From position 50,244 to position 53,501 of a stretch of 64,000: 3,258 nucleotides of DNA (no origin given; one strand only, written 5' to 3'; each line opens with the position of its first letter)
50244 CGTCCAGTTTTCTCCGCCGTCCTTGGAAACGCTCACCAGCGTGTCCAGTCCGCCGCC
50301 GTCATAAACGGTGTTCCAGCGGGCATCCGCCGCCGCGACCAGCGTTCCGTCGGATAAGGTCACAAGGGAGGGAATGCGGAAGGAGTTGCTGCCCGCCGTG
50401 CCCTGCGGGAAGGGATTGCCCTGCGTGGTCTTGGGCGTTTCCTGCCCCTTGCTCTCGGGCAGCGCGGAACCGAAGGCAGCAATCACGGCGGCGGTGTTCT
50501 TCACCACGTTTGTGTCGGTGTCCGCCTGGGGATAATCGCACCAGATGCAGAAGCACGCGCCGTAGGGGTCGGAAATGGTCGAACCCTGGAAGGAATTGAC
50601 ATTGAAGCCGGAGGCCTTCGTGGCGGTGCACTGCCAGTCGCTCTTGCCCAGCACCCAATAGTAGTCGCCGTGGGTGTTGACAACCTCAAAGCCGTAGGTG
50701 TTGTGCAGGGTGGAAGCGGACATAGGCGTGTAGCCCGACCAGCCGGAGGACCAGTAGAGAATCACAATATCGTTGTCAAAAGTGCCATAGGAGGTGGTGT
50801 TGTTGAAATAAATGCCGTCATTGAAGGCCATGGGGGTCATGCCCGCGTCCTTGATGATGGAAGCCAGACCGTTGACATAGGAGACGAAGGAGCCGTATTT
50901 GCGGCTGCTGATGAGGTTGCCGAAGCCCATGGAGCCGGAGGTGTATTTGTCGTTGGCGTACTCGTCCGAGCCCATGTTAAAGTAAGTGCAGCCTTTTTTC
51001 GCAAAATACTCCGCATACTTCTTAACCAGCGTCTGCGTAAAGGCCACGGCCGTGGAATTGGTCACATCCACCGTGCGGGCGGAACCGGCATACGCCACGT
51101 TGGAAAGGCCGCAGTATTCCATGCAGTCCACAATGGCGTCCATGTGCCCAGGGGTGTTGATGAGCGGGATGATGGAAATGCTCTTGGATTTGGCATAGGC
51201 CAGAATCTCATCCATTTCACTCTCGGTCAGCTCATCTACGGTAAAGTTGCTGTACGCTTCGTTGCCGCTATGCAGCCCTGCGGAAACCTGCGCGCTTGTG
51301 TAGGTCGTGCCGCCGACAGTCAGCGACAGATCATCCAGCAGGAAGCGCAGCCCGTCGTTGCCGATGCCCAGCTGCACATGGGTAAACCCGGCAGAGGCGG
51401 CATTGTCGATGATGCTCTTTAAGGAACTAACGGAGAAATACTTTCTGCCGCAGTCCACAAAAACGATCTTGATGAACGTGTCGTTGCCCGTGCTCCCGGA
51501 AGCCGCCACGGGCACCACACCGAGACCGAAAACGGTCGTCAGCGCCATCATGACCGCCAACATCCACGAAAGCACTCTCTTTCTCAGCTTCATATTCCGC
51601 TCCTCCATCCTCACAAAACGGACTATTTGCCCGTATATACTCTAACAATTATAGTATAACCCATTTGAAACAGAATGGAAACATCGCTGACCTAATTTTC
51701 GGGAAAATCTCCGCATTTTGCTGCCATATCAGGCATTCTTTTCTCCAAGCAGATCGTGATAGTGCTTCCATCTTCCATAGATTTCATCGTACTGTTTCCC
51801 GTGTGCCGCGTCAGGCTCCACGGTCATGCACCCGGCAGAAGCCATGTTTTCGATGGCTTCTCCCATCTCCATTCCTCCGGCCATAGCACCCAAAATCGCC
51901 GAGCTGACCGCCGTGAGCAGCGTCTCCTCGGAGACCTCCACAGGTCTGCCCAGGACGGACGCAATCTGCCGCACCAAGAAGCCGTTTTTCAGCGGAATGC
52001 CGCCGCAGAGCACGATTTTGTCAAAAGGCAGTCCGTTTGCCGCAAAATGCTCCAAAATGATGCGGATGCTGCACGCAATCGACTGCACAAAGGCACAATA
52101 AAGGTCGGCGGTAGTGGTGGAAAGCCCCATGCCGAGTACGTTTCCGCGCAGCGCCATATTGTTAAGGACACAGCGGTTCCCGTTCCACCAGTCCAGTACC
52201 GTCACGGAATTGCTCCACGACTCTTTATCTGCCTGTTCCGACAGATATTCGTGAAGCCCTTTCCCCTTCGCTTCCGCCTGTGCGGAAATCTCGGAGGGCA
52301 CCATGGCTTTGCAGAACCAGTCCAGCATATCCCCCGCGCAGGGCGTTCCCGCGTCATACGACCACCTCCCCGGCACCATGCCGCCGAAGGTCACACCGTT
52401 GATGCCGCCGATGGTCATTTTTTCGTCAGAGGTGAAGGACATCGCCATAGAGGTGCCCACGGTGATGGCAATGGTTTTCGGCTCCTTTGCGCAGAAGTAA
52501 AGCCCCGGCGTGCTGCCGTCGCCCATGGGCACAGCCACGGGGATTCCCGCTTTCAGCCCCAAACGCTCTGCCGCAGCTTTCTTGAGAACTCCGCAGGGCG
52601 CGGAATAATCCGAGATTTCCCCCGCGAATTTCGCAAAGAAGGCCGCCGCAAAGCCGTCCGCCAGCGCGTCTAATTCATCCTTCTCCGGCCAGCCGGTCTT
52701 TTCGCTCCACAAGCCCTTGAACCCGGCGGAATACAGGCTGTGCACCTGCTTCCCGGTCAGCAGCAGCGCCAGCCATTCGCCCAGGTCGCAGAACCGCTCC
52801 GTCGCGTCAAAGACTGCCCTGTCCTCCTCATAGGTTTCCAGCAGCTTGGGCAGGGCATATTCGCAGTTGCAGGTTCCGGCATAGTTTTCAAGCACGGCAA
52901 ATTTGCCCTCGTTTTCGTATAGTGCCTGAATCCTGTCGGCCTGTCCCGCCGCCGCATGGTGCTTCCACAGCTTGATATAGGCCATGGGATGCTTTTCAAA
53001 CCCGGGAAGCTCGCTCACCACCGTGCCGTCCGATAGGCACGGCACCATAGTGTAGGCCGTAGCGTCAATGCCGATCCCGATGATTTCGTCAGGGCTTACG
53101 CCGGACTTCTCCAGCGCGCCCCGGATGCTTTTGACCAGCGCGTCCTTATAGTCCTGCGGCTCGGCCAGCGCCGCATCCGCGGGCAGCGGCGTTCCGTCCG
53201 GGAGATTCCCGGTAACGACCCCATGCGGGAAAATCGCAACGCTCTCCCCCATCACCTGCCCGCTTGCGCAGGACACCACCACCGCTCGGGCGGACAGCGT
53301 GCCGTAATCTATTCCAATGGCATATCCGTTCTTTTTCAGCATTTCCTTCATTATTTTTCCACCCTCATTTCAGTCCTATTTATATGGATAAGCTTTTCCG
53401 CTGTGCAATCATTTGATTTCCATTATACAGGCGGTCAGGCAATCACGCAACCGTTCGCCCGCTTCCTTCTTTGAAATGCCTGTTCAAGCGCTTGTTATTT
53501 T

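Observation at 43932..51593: One polypeptide carrying sialidase, beta-galactosidase and beta-N-acetylhexosaminidase catalytic domains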

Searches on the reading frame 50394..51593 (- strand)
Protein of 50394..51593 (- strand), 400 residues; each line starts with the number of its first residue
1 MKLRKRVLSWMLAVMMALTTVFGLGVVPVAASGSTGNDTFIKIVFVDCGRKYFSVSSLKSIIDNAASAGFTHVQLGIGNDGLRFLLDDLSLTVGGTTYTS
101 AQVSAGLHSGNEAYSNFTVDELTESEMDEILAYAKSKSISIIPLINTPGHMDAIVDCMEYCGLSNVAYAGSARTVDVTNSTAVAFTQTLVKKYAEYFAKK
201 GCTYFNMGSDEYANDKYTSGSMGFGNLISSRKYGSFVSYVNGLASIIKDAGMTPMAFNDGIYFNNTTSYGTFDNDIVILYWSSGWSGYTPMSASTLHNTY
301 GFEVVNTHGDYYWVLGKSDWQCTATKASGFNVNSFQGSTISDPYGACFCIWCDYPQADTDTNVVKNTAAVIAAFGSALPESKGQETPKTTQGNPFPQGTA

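Call 8: search_solved_structures(query=window:50394-51593:-, show_alignments=2, max_evalue=0.001)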
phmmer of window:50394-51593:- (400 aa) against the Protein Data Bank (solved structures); distinct sequences matched with E-value up to 0.001: 33.
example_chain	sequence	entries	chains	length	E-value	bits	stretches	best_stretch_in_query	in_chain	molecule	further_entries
7pul_A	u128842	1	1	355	4.4e-85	289.5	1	35-361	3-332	Beta-N-acetylhexosaminidase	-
2yll_A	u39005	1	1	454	1.1e-77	265.2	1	41-325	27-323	BETA-N-ACETYLHEXOSAMINIDASE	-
4azb_A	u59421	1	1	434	1.6e-77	264.7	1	42-331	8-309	BETA-N-ACETYLHEXOSAMINIDASE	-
4az6_A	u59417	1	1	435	1.8e-77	264.4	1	42-325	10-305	BETA-N-ACETYLHEXOSAMINIDASE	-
4az7_A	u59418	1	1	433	1.9e-77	264.4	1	42-325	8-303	BETA-N-ACETYLHEXOSAMINIDASE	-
2yl6_A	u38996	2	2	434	2e-77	264.3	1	42-325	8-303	BETA-N-ACETYLHEXOSAMINIDASE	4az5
2yl8_A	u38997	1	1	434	4.9e-77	263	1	42-325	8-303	BETA-N-ACETYLHEXOSAMINIDASE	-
3rpm_A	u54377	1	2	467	3e-76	260.4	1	42-325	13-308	Beta-N-acetyl-hexosaminidase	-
4azi_A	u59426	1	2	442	8.5e-71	242.5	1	42-359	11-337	BETA-N-ACETYLHEXOSAMINIDASE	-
4azg_A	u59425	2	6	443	2.1e-70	241.2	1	42-358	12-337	BETA-N-ACETYLHEXOSAMINIDASE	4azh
2yl5_A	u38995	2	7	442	2.1e-70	241.2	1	42-358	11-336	BETA-N-ACETYLHEXOSAMINIDASE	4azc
4azc_A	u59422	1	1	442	2.6e-70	240.9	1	42-358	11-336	BETA-N-ACETYLHEXOSAMINIDASE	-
2yl9_A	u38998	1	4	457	3.7e-70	240.4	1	42-358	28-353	BETA-N-ACETYLHEXOSAMINIDASE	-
2yla_A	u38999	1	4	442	5.4e-70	239.8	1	42-358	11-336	BETA-N-ACETYLHEXOSAMINIDASE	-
9fyn_A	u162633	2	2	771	1.5e-14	57.3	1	125-314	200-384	lacto-n-biosidase GH20 | TrpyGH20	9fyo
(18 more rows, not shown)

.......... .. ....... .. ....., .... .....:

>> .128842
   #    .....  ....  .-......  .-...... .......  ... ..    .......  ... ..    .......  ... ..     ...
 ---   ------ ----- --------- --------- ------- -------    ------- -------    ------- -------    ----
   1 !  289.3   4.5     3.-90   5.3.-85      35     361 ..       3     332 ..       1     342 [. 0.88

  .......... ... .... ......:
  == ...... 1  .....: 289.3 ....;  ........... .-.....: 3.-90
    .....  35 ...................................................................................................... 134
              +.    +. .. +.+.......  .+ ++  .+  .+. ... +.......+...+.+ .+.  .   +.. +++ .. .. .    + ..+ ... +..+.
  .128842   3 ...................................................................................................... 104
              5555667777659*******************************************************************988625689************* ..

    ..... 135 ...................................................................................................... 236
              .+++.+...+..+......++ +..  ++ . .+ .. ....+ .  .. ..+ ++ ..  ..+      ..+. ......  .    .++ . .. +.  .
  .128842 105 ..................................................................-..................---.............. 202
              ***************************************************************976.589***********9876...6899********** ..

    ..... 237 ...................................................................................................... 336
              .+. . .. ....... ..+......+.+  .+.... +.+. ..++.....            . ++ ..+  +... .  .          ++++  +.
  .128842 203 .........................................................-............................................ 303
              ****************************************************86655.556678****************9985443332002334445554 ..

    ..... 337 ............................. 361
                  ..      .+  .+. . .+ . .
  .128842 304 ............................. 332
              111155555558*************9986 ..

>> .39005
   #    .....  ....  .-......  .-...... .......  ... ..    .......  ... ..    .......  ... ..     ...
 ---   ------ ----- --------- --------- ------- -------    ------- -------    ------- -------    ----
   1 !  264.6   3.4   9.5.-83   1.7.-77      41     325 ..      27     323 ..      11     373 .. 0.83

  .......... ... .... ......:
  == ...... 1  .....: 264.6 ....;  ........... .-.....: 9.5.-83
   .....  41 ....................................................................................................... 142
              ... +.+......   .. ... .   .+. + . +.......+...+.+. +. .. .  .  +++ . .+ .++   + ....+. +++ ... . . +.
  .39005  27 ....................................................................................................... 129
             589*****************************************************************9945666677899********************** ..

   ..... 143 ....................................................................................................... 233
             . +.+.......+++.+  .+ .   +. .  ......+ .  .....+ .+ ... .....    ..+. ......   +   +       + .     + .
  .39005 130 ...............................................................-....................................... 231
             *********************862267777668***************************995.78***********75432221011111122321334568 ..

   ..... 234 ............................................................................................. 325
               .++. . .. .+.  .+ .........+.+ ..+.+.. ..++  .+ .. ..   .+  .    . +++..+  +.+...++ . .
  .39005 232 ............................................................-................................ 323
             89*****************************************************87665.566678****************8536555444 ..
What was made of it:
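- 50439..51491 (-): GH20 catalytic domain, residues 35-385, of the StrH/EndoE type. The catalytic pair D210-E211 lies at nt 50961-50966. PDB 7pul (EndoE GH20) 4e-85 and StrH GH20A/B 1e-77 to 1e-70 (call 8).
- On GH20 beta-N-acetylhexosaminidase (StrH / EndoE-GH20 subgroup): PDB 7pul 4e-85 over residues 35-361 (call 8).
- Closest known: Enterococcus faecalis EndoE. Same: Its GH20 domain is the best solved match to the GH20 here (7pul, 4e-85; call 8).
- GH20 shows full-length similarity to EndoE-GH20 (4e-85) and to both StrH GH20 domains (call 8), with the D-E pair conserved. The GH20 is far closer to EndoE-GH20 and StrH (E 1e-85 to 1e-70) than to lacto-N-biosidases or other GH20s (E 1e-14 or worse) (call 8).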

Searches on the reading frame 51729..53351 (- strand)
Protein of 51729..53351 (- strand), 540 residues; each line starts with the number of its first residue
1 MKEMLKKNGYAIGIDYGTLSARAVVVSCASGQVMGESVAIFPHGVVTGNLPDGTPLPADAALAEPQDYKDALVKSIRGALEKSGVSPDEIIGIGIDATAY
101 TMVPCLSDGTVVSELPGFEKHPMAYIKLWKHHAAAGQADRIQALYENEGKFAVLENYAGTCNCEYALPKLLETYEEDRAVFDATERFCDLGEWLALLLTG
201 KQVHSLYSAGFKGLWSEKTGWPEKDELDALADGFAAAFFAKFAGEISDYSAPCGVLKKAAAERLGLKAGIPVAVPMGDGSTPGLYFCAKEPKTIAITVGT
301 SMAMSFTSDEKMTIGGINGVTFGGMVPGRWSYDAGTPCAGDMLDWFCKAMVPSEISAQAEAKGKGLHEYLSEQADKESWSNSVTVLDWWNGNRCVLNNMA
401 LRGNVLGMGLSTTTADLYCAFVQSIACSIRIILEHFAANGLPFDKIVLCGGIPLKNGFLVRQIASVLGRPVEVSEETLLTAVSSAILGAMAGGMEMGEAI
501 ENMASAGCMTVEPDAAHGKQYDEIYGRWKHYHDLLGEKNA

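Call 12: search_protein_families(library=pfam, proteins=[window:51729-53351:-], max_evalue=0.001)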
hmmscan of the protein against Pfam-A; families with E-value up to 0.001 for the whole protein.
window:51729-53351:- (540 aa): 2 families
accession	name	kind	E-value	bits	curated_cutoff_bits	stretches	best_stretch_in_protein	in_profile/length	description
PF02782.22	FGGY_C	-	2.9e-30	106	27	1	295-491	2-197/198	FGGY family of carbohydrate kinases, C-terminal domain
PF00370.27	FGGY_N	-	9.1e-09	35.7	28.8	1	10-279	1-239/245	FGGY family of carbohydrate kinases, N-terminal domain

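Call 56: search_protein_families(library=ncbifam, proteins=[window:51729-53351:-], max_evalue=0.00001)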
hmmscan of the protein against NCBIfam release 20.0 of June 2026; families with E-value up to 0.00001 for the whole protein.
window:51729-53351:- (540 aa): 8 families
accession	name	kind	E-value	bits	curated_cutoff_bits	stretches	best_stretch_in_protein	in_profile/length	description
NF003154.0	PRK04123.1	equivalog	9.4e-135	450.4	428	1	8-538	3-540/554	ribulokinase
TIGR01234.1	L-ribulokinase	equivalog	2e-129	432.8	583.25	1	10-539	2-534/536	ribulokinase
TIGR01315.1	5C_CHO_kinase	subfamily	2e-44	152.2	408.7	1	11-521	2-522/541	FGGY family pentulose kinase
TIGR01312.1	XylB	equivalog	4.1e-30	104.8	380.25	1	12-530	1-478/481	xylulokinase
NF008187.0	PRK10939.1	equivalog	5.3e-13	48.4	528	1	9-530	4-498/521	autoinducer-2 kinase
TIGR01311.1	glycerol_kin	equivalog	2.1e-10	39.5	590.35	1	391-529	349-487/496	glycerol kinase GlpK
TIGR01314.1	gntK_FGGY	equivalog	6.7e-10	38.1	648.55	1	59-525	39-483/505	gluconokinase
NF000756.0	PRK00047.1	subfamily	2.3e-08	32.8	498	0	376-529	336-488/502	glycerol kinase GlpK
